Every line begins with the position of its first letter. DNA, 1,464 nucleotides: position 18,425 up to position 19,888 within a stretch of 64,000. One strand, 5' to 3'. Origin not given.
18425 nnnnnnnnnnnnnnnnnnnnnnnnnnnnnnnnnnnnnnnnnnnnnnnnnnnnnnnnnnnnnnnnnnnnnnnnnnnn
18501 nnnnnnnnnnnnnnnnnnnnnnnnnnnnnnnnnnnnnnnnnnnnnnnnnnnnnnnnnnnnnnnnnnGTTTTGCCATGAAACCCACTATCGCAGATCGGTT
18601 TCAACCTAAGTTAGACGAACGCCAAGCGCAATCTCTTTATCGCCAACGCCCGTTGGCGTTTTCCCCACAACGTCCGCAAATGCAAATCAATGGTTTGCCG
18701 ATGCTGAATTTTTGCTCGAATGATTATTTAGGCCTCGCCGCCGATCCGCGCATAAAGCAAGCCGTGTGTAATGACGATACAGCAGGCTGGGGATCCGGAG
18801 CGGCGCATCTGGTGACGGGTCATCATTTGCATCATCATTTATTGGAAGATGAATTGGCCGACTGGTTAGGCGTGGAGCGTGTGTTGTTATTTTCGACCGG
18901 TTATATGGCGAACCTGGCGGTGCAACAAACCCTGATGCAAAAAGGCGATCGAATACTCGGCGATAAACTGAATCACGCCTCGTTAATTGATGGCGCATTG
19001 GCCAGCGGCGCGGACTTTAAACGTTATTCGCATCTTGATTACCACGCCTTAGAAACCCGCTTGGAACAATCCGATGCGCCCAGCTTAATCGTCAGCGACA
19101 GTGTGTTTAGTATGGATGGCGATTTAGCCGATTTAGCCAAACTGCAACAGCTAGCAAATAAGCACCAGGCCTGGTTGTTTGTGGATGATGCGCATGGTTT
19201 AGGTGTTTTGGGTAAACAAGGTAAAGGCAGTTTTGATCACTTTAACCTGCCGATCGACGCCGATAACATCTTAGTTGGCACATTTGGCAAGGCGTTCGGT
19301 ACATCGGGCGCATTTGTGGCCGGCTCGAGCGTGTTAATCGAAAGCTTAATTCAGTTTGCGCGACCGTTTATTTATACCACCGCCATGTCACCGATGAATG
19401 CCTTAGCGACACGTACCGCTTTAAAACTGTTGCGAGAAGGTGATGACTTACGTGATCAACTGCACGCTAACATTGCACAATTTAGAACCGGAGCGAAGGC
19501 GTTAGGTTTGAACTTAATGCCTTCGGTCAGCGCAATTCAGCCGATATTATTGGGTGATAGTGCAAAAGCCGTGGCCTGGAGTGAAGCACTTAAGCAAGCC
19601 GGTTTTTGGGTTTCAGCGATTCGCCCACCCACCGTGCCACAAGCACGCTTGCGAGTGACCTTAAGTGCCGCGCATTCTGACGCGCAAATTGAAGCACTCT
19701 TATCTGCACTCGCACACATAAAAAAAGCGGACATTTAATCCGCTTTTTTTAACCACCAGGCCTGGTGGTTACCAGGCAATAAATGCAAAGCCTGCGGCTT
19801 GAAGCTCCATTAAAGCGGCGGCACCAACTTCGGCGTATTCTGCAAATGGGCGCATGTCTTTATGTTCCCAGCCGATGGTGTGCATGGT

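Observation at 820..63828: Highly iterated palindrome (consensus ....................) pervades the window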

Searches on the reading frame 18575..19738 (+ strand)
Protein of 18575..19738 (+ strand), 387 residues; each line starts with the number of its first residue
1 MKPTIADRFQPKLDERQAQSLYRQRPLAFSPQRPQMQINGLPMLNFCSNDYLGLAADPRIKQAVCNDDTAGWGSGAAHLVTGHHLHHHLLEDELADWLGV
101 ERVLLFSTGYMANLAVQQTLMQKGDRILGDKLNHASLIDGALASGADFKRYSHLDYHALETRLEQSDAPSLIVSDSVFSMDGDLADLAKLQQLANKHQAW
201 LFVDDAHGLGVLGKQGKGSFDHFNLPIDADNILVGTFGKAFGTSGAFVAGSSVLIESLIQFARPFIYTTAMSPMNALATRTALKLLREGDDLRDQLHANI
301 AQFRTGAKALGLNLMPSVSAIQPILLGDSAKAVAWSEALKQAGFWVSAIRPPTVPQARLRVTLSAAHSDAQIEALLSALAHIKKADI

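Call 12: search_protein_families(library=ncbifam, proteins=[window:18575-19738:+], max_evalue=0.00001)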
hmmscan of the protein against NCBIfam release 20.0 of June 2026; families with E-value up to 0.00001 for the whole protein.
window:18575-19738:+ (387 aa): 12 families
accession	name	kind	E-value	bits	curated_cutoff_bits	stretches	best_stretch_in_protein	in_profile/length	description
TIGR00858.1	bioF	equivalog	3.5e-136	453.7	426.45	1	21-379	1-364/365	8-amino-7-oxononanoate synthase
NF005394.0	PRK06939.1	equivalog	5.4e-100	334.9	460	1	4-384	4-392/397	glycine C-acetyltransferase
TIGR01825.1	gly_Cac_T_rel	subfamily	8.3e-93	311.1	535.4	1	13-384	5-380/385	BioF/Kbl family PLP-dependent acyltransferase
TIGR01822.1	2am3keto_CoA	equivalog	6.8e-84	282.1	493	1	9-384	5-388/393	glycine C-acetyltransferase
NF047599.1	SerpalmtaseBetaP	equivalog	6e-78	262.2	500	1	35-384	37-391/394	serine palmitoyltransferase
TIGR01821.1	5aminolev_synth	equivalog_domain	6.6e-74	249.2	338.55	1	45-383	49-394/402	5-aminolevulinate synthase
NF047600.1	SerpalmtaseCFB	equivalog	1e-73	248.3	640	1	20-383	22-389/395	serine palmitoyltransferase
NF047603.1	SerpalmtaseAlphaP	equivalog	9.4e-59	199.1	670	1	38-381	42-391/399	serine palmitoyltransferase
NF005526.0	PRK07179.1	equivalog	4e-47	160.7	428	1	44-384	57-397/407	alpha-hydroxyketone-type quorum-sensing autoinducer synthase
NF005697.0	PRK07505.1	subfamily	3.5e-43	147.7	342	1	40-384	47-400/405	hypothetical protein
NF004608.1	PRK05937.1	equivalog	1.7e-35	122.5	399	1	44-382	5-345/366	8-amino-7-oxononanoate synthase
NF000586.1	PRK00011.1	subfamily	9.6e-07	27.9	335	1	108-241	86-221/404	serine hydroxymethyltransferase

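Call 25: find_homologous_proteins(query=window:18575-19738:+, max_evalue=1e-60)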
Query window:18575-19738:+ (387 aa): 7997 proteins with E <= 1e-60 among 8000 candidates; the best 120 are listed.
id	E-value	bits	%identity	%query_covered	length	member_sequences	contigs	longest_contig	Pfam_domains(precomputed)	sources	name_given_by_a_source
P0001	1.8e-254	861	100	100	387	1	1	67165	PF00464.26,PF00155.28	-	-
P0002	2.0e-233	792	93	99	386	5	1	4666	PF00464.26,PF00155.28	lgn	-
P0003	5.4e-229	778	90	99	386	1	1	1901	PF00464.26,PF00155.28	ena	-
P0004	1.2e-221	753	87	99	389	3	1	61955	PF00155.28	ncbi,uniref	ncbi:8-amino-7-oxononanoate synthase [Thiomicrospira sp.]|uniref:8-amino-7-oxononanoate synthase n=1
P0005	9.5e-216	734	86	100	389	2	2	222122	PF00155.28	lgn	-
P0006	1.9e-215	733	85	100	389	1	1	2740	PF00155.28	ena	-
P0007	3.3e-210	716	84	100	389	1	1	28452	PF00155.28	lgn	-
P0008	4.9e-210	715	83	100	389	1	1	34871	PF00155.28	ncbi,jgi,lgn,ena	-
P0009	2.4e-207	706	83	100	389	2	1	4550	PF00155.28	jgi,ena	-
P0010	1.1e-206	704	83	96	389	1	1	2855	PF00155.28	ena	-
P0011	6.3e-205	698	81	99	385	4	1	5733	PF00155.28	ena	-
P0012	5.7e-202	689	81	100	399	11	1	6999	PF00155.28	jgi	jgi:8-amino-7-oxononanoate synthase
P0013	7.9e-202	688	81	99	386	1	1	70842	PF00155.28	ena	-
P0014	1.4e-194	664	79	99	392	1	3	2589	PF00464.26,PF00155.28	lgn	-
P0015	4.3e-191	653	78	98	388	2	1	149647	PF00155.28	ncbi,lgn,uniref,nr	ncbi:8-amino-7-oxononanoate synthase [Thiomicrospira microaerophila]|uniref:8-amino-7-oxononanoate s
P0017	1.7e-188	644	76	100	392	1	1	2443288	PF00155.28,PF01053.27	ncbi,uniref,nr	ncbi:8-amino-7-oxononanoate synthase [Thiomicrospira microaerophila]|uniref:8-amino-7-oxononanoate s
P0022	8.6e-170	583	70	99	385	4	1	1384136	PF00155.28,PF01212.28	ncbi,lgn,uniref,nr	ncbi:8-amino-7-oxononanoate synthase [Thiomicrospira sp. ALE5]|uniref:8-amino-7-oxononanoate synthas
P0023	7.2e-167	573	70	99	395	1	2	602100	PF00155.28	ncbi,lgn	ncbi:8-amino-7-oxononanoate synthase [Galenea microaerophila]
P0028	1.7e-163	562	69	98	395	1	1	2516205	PF00155.28,PF00266.26,PF01212.28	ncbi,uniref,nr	ncbi:8-amino-7-oxononanoate synthase [Thiomicrorhabdus lithotrophica]|uniref:8-amino-7-oxononanoate 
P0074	1.7e-156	539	66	98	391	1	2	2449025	PF00155.28,PF01212.28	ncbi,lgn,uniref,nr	ncbi:8-amino-7-oxononanoate synthase [Hydrogenovibrio kuenenii]|uniref:8-amino-7-oxononanoate syntha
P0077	3.6e-156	538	67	98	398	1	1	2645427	PF00155.28,PF01212.28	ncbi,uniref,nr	ncbi:8-amino-7-oxononanoate synthase [Thiosulfativibrio zosterae]|uniref:8-amino-7-oxononanoate synt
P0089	2.3e-155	535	66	98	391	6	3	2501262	PF00155.28,PF01212.28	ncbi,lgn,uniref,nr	ncbi:8-amino-7-oxononanoate synthase [Hydrogenovibrio marinus]|uniref:8-amino-7-oxononanoate synthas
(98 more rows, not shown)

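Call 26: find_encoding_contigs(protein=P0004, flank=10000, max_places=1)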
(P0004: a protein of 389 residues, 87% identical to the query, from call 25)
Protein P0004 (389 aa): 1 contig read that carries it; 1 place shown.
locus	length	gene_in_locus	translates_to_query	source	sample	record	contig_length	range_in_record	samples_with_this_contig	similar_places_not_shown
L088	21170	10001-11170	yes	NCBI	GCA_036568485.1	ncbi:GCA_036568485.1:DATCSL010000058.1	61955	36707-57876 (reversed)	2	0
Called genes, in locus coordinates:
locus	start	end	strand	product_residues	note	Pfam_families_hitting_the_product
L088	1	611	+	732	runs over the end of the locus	PF00580:UvrD-helicase, PF13245:AAA_19, PF13604:AAA_30 (faint), PF13361:UvrD_C, PF13538:UvrD_C_2, PF21196:PcrA_UvrD_tudor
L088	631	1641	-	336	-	-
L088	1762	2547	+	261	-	PF08282:Hydrolase_3, PF05116:S6PP (weak)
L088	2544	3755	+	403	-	-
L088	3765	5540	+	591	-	PF00128:Alpha-amylase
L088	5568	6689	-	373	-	PF02595:Gly_kinase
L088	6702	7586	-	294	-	PF01545:Cation_efflux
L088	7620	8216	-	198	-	PF01613:Flavin_Reduct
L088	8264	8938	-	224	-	-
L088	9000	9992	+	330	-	PF04055:Radical_SAM, PF06968:BATS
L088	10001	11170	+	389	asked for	PF00155:Aminotran_1_2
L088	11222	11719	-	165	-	PF02635:DsrE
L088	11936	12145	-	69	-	PF00313:CSD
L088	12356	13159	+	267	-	PF00561:Abhydrolase_1, PF00975:Thioesterase, PF12146:Hydrolase_4, PF12697:Abhydrolase_6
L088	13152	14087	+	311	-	PF01209:Ubie_methyltran, PF13489:Methyltransf_23, PF05175:MTS (faint), PF08241:Methyltransf_11, PF08242:Methyltransf_12, PF13649:Methyltransf_25, PF13847:Methyltransf_31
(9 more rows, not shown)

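Call 27: find_encoding_contigs(protein=P0005, flank=10000, max_places=1)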
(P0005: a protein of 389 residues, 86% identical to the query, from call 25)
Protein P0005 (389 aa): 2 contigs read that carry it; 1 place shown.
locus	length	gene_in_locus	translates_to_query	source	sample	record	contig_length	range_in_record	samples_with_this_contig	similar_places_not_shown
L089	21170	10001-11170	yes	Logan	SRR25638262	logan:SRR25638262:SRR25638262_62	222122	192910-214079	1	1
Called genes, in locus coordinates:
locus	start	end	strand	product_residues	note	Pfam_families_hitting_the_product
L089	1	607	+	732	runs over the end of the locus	PF00580:UvrD-helicase, PF13245:AAA_19, PF13604:AAA_30 (faint), PF13361:UvrD_C, PF13538:UvrD_C_2, PF21196:PcrA_UvrD_tudor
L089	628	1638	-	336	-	-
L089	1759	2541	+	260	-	PF05116:S6PP (faint), PF08282:Hydrolase_3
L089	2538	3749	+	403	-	-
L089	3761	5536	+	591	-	PF00128:Alpha-amylase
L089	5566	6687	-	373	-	PF02595:Gly_kinase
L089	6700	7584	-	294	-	PF01545:Cation_efflux, PF16916:ZT_dimer (weak)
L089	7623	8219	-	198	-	PF01613:Flavin_Reduct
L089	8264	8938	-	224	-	PF18912:DZR_2 (weak)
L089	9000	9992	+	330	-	PF04055:Radical_SAM, PF06968:BATS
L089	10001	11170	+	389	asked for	PF00155:Aminotran_1_2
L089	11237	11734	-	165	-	PF02635:DsrE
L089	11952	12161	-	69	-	PF00313:CSD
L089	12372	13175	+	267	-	PF00561:Abhydrolase_1, PF00975:Thioesterase (weak), PF12146:Hydrolase_4, PF12697:Abhydrolase_6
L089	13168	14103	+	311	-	PF01209:Ubie_methyltran, PF13489:Methyltransf_23, PF05175:MTS (faint), PF08241:Methyltransf_11, PF08242:Methyltransf_12, PF13649:Methyltransf_25, PF13847:Methyltransf_31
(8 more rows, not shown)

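Call 28: find_encoding_contigs(protein=P0013, flank=10000, max_places=1)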
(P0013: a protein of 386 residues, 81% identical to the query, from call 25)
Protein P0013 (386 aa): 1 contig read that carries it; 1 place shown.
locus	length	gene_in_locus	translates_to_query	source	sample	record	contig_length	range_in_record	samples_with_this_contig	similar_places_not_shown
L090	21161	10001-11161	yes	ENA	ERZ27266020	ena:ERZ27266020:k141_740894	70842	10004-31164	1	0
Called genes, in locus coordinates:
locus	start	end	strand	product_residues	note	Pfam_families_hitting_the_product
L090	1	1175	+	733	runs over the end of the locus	PF00580:UvrD-helicase, PF13245:AAA_19, PF13604:AAA_30 (faint), PF13361:UvrD_C, PF13538:UvrD_C_2, PF21196:PcrA_UvrD_tudor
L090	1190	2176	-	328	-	-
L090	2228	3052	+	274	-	PF05116:S6PP (faint), PF08282:Hydrolase_3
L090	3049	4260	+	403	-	-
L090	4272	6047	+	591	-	PF00128:Alpha-amylase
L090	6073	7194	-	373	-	PF02595:Gly_kinase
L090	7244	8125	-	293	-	PF01545:Cation_efflux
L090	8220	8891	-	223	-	PF18912:DZR_2 (weak)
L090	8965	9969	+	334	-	PF04055:Radical_SAM, PF06968:BATS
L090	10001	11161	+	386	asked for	PF00155:Aminotran_1_2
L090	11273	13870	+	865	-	PF09084:NMT1, PF00497:SBP_bac_3, PF13426:PAS_9 (faint), PF08447:PAS_3 (faint), PF00990:GGDEF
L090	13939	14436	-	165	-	PF02635:DsrE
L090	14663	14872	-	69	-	PF00313:CSD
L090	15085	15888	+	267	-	PF00561:Abhydrolase_1, PF00975:Thioesterase, PF12146:Hydrolase_4, PF12695:Abhydrolase_5 (faint), PF12697:Abhydrolase_6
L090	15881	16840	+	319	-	PF01209:Ubie_methyltran (faint), PF05175:MTS (weak), PF13489:Methyltransf_23, PF13847:Methyltransf_31, PF08241:Methyltransf_11, PF08242:Methyltransf_12, PF13649:Methyltransf_25, PF13847:Methyltransf_31 (weak)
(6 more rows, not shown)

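Call 29: find_encoding_contigs(protein=P0017, flank=10000, max_places=1)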
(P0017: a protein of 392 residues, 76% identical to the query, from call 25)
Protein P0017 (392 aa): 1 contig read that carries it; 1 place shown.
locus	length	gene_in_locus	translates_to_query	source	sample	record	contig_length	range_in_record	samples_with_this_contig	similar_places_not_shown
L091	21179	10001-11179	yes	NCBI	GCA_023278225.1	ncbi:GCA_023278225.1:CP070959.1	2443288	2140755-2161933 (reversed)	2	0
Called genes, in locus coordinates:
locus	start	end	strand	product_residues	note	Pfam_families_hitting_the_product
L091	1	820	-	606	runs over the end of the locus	PF00989:PAS (weak), PF08448:PAS_4 (weak), PF13426:PAS_9, PF00990:GGDEF, PF00563:EAL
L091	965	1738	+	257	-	PF00994:MoCF_biosynth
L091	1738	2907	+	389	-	PF00890:FAD_binding_2, PF01266:DAO (weak), PF03486:HI0933_like, PF07992:Pyr_redox_2 (faint), PF13738:Pyr_redox_3 (faint), PF22780:HI0933_like_1st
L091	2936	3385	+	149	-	-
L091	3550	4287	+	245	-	PF00578:AhpC-TSA, PF08534:Redoxin, PF00462:Glutaredoxin, PF13417:GST_N_3 (weak), PF13409:GST_N_2 (weak)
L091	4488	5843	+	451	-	PF07992:Pyr_redox_2, PF13738:Pyr_redox_3, PF00070:Pyr_redox, PF02852:Pyr_redox_dim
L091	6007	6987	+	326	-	PF13609:Porin_4, PF00267:Porin_1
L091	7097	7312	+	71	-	-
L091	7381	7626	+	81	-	PF07798:CCDC90-like (weak)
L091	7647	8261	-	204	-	PF00625:Guanylate_kin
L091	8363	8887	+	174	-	PF02224:Cytidylate_kin (faint), PF13238:AAA_18, PF13671:AAA_33 (weak), PF01202:SKI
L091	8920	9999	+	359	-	PF00465:Fe-ADH (weak), PF13685:Fe-ADH_2, PF01761:DHQ_synthase, PF24621:DHQS_C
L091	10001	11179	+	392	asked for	PF00155:Aminotran_1_2, PF01053:Cys_Met_Meta_PP (faint)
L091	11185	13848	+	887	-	PF09084:NMT1, PF00497:SBP_bac_3, PF00989:PAS (weak), PF13426:PAS_9, PF08447:PAS_3, PF00990:GGDEF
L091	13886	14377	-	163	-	PF02635:DsrE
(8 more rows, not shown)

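Call 36: find_encoding_contigs(protein=P0023, flank=10000, max_places=1)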
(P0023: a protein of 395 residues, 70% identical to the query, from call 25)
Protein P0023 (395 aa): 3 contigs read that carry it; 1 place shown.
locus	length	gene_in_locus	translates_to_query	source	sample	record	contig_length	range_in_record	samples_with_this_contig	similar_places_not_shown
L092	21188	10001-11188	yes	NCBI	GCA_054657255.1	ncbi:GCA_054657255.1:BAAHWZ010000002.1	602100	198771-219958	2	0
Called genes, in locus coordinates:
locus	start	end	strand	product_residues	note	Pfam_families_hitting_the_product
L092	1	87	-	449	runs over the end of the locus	PF10396:TrmE_N, PF12631:MnmE_helical, PF00350:Dynamin_N (faint), PF01926:MMR_HSR1, PF02421:FeoB_N, PF04548:AIG1 (weak)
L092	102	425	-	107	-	-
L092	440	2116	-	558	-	PF14849:YidC_periplas, PF02096:60KD_IMP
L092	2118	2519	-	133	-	PF00825:Ribonuclease_P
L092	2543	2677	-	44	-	PF00468:Ribosomal_L34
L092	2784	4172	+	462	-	PF13520:AA_permease_2, PF00324:AA_permease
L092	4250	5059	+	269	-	PF01925:TauE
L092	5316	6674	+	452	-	PF11638:DnaA_N, PF00308:Bac_DnaA, PF01695:IstB_IS21 (weak), PF00004:AAA (weak), PF22688:Hda_lid (weak), PF08299:Bac_DnaA_C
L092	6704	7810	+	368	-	PF00712:DNA_pol3_beta, PF02767:DNA_pol3_beta_2, PF02768:DNA_pol3_beta_3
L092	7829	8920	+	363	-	PF02463:SMC_N, PF11398:DUF2813 (faint), PF13175:AAA_15, PF13476:AAA_23, PF13514:AAA_27 (weak), PF13304:AAA_21 (faint)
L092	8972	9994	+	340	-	PF04055:Radical_SAM, PF06968:BATS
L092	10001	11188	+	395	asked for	PF00155:Aminotran_1_2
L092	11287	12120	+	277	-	PF00561:Abhydrolase_1, PF00975:Thioesterase (weak), PF12146:Hydrolase_4, PF12697:Abhydrolase_6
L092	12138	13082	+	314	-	PF01209:Ubie_methyltran, PF13489:Methyltransf_23, PF05175:MTS (weak), PF08241:Methyltransf_11, PF08242:Methyltransf_12, PF13649:Methyltransf_25, PF13847:Methyltransf_31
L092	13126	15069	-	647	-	PF05359:DUF748, PF05873:Mt_ATP-synt_D (weak)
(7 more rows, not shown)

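Call 37: find_encoding_contigs(protein=P0028, flank=10000, max_places=1)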
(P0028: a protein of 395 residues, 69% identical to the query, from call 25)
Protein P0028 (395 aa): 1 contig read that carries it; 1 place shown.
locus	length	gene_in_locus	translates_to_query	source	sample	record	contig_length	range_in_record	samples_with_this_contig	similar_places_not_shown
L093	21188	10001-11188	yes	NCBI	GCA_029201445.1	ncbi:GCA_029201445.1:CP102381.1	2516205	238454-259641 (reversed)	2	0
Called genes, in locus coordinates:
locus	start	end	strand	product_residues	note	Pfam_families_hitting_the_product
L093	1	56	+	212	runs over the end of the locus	PF00117:GATase, PF01174:SNO (weak), PF07685:GATase_3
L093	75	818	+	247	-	PF00977:His_biosynth, PF01207:Dus (weak), PF03060:NMO (faint)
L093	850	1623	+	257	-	PF00977:His_biosynth, PF01207:Dus (weak), PF05690:ThiG (faint), PF02581:TMP-TENI (faint), PF03060:NMO (faint), PF00478:IMPDH (faint), PF01180:DHO_dh (faint)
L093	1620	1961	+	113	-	PF01503:PRA-PH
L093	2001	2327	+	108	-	PF11969:DcpS_C, PF01230:HIT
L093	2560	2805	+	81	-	PF02416:TatA_B_E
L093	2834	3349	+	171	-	PF02416:TatA_B_E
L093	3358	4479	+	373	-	PF00902:TatC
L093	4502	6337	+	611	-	PF03190:Thioredox_DsbH, PF13899:Thioredoxin_7 (faint)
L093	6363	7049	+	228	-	PF04298:Zn_peptidase_2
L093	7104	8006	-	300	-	PF01545:Cation_efflux, PF16916:ZT_dimer (faint)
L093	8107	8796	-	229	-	-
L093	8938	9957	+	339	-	PF04055:Radical_SAM, PF06968:BATS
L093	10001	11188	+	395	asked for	PF00155:Aminotran_1_2, PF00266:Aminotran_5 (weak), PF01212:Beta_elim_lyase (weak)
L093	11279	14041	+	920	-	PF05359:DUF748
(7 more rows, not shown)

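Call 38: find_encoding_contigs(protein=P0074, flank=10000, max_places=1)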
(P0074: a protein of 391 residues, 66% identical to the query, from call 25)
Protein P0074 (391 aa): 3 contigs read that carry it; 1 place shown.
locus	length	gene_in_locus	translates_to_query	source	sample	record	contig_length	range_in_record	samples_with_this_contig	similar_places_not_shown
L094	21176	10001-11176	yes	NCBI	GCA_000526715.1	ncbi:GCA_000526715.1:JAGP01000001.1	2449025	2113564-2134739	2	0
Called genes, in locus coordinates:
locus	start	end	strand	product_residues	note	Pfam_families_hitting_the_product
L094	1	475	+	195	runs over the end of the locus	PF00475:IGPD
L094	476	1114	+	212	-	PF00117:GATase, PF01174:SNO (weak), PF07685:GATase_3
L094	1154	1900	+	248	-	PF00977:His_biosynth, PF01207:Dus (weak), PF03060:NMO (faint), PF01207:Dus (weak)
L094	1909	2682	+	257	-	PF00977:His_biosynth, PF01207:Dus (weak), PF05690:ThiG (faint), PF02581:TMP-TENI (faint), PF03060:NMO (faint), PF01180:DHO_dh (faint), PF04309:G3P_antiterm (faint)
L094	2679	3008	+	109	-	PF01503:PRA-PH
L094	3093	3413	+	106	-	PF11969:DcpS_C, PF01230:HIT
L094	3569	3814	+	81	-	PF02416:TatA_B_E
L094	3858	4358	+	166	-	PF02416:TatA_B_E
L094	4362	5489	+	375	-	PF00902:TatC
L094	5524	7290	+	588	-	PF03190:Thioredox_DsbH, PF13899:Thioredoxin_7 (weak)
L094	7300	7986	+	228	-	PF04298:Zn_peptidase_2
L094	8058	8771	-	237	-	PF00156:Pribosyltran (weak), PF15609:PRTase_2 (weak)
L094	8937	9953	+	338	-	PF04055:Radical_SAM, PF06968:BATS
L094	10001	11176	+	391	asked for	PF00155:Aminotran_1_2, PF01212:Beta_elim_lyase (faint)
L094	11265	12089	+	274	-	PF00561:Abhydrolase_1, PF00975:Thioesterase (weak), PF12146:Hydrolase_4, PF12695:Abhydrolase_5 (faint), PF12697:Abhydrolase_6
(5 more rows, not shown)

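Call 39: find_encoding_contigs(protein=P0077, flank=10000, max_places=1)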
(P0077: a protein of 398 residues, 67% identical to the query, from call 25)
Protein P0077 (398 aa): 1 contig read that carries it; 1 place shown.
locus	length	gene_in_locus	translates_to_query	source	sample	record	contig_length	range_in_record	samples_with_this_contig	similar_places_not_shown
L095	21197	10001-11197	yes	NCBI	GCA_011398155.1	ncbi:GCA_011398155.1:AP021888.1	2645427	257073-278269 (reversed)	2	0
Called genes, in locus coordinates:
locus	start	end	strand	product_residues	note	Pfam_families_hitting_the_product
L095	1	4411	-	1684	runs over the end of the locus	-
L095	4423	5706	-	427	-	PF03349:Toluene_X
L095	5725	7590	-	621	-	PF01435:Peptidase_M48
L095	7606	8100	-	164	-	PF06347:SH3_4 (weak), PF08239:SH3_3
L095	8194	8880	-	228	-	-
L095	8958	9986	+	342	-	PF04055:Radical_SAM, PF06968:BATS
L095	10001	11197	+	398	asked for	PF00155:Aminotran_1_2, PF01212:Beta_elim_lyase (weak)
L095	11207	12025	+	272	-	PF12146:Hydrolase_4, PF00561:Abhydrolase_1, PF00975:Thioesterase, PF12697:Abhydrolase_6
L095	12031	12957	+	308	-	PF00891:Methyltransf_2 (weak), PF01209:Ubie_methyltran, PF13489:Methyltransf_23, PF01728:FtsJ (faint), PF08241:Methyltransf_11, PF08242:Methyltransf_12, PF13649:Methyltransf_25, PF13847:Methyltransf_31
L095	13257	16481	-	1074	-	PF00989:PAS, PF08447:PAS_3, PF13426:PAS_9, PF00672:HAMP (weak), PF18947:HAMP_2 (weak), PF00015:MCPsignal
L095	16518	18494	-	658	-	-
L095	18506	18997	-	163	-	PF09835:DUF2062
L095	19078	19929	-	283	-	-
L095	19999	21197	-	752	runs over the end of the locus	PF17764:PriA_3primeBD, PF04851:ResIII, PF00270:DEAD, PF18319:Zn_ribbon_PriA, PF00271:Helicase_C (weak), PF18074:PriA_C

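Call 61: find_encoding_contigs(protein=P0089, flank=10000, max_places=1)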
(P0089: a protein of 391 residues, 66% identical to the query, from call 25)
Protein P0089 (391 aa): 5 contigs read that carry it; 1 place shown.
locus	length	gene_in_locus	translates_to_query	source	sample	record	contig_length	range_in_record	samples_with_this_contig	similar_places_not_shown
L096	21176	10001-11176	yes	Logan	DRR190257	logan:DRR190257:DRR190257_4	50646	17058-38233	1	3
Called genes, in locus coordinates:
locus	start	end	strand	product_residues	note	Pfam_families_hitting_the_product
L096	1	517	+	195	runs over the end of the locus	PF00475:IGPD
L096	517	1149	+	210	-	PF00117:GATase, PF01174:SNO (weak), PF07685:GATase_3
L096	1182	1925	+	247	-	PF00977:His_biosynth, PF01207:Dus (weak), PF03060:NMO (faint)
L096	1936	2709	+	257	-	PF00977:His_biosynth, PF01207:Dus (weak), PF02581:TMP-TENI (faint), PF03060:NMO (faint), PF01180:DHO_dh (faint), PF04309:G3P_antiterm (faint)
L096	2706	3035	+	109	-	PF01503:PRA-PH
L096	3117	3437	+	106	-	PF11969:DcpS_C, PF01230:HIT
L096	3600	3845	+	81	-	PF02416:TatA_B_E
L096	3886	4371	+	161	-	PF02416:TatA_B_E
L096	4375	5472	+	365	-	PF00902:TatC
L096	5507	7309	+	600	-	PF03190:Thioredox_DsbH, PF13899:Thioredoxin_7 (weak)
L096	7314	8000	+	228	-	PF04298:Zn_peptidase_2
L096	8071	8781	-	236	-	PF00156:Pribosyltran, PF15609:PRTase_2 (weak)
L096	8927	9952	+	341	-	PF04055:Radical_SAM, PF06968:BATS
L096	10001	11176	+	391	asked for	PF00155:Aminotran_1_2, PF01212:Beta_elim_lyase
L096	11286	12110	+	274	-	PF00561:Abhydrolase_1, PF12146:Hydrolase_4, PF12695:Abhydrolase_5 (faint), PF12697:Abhydrolase_6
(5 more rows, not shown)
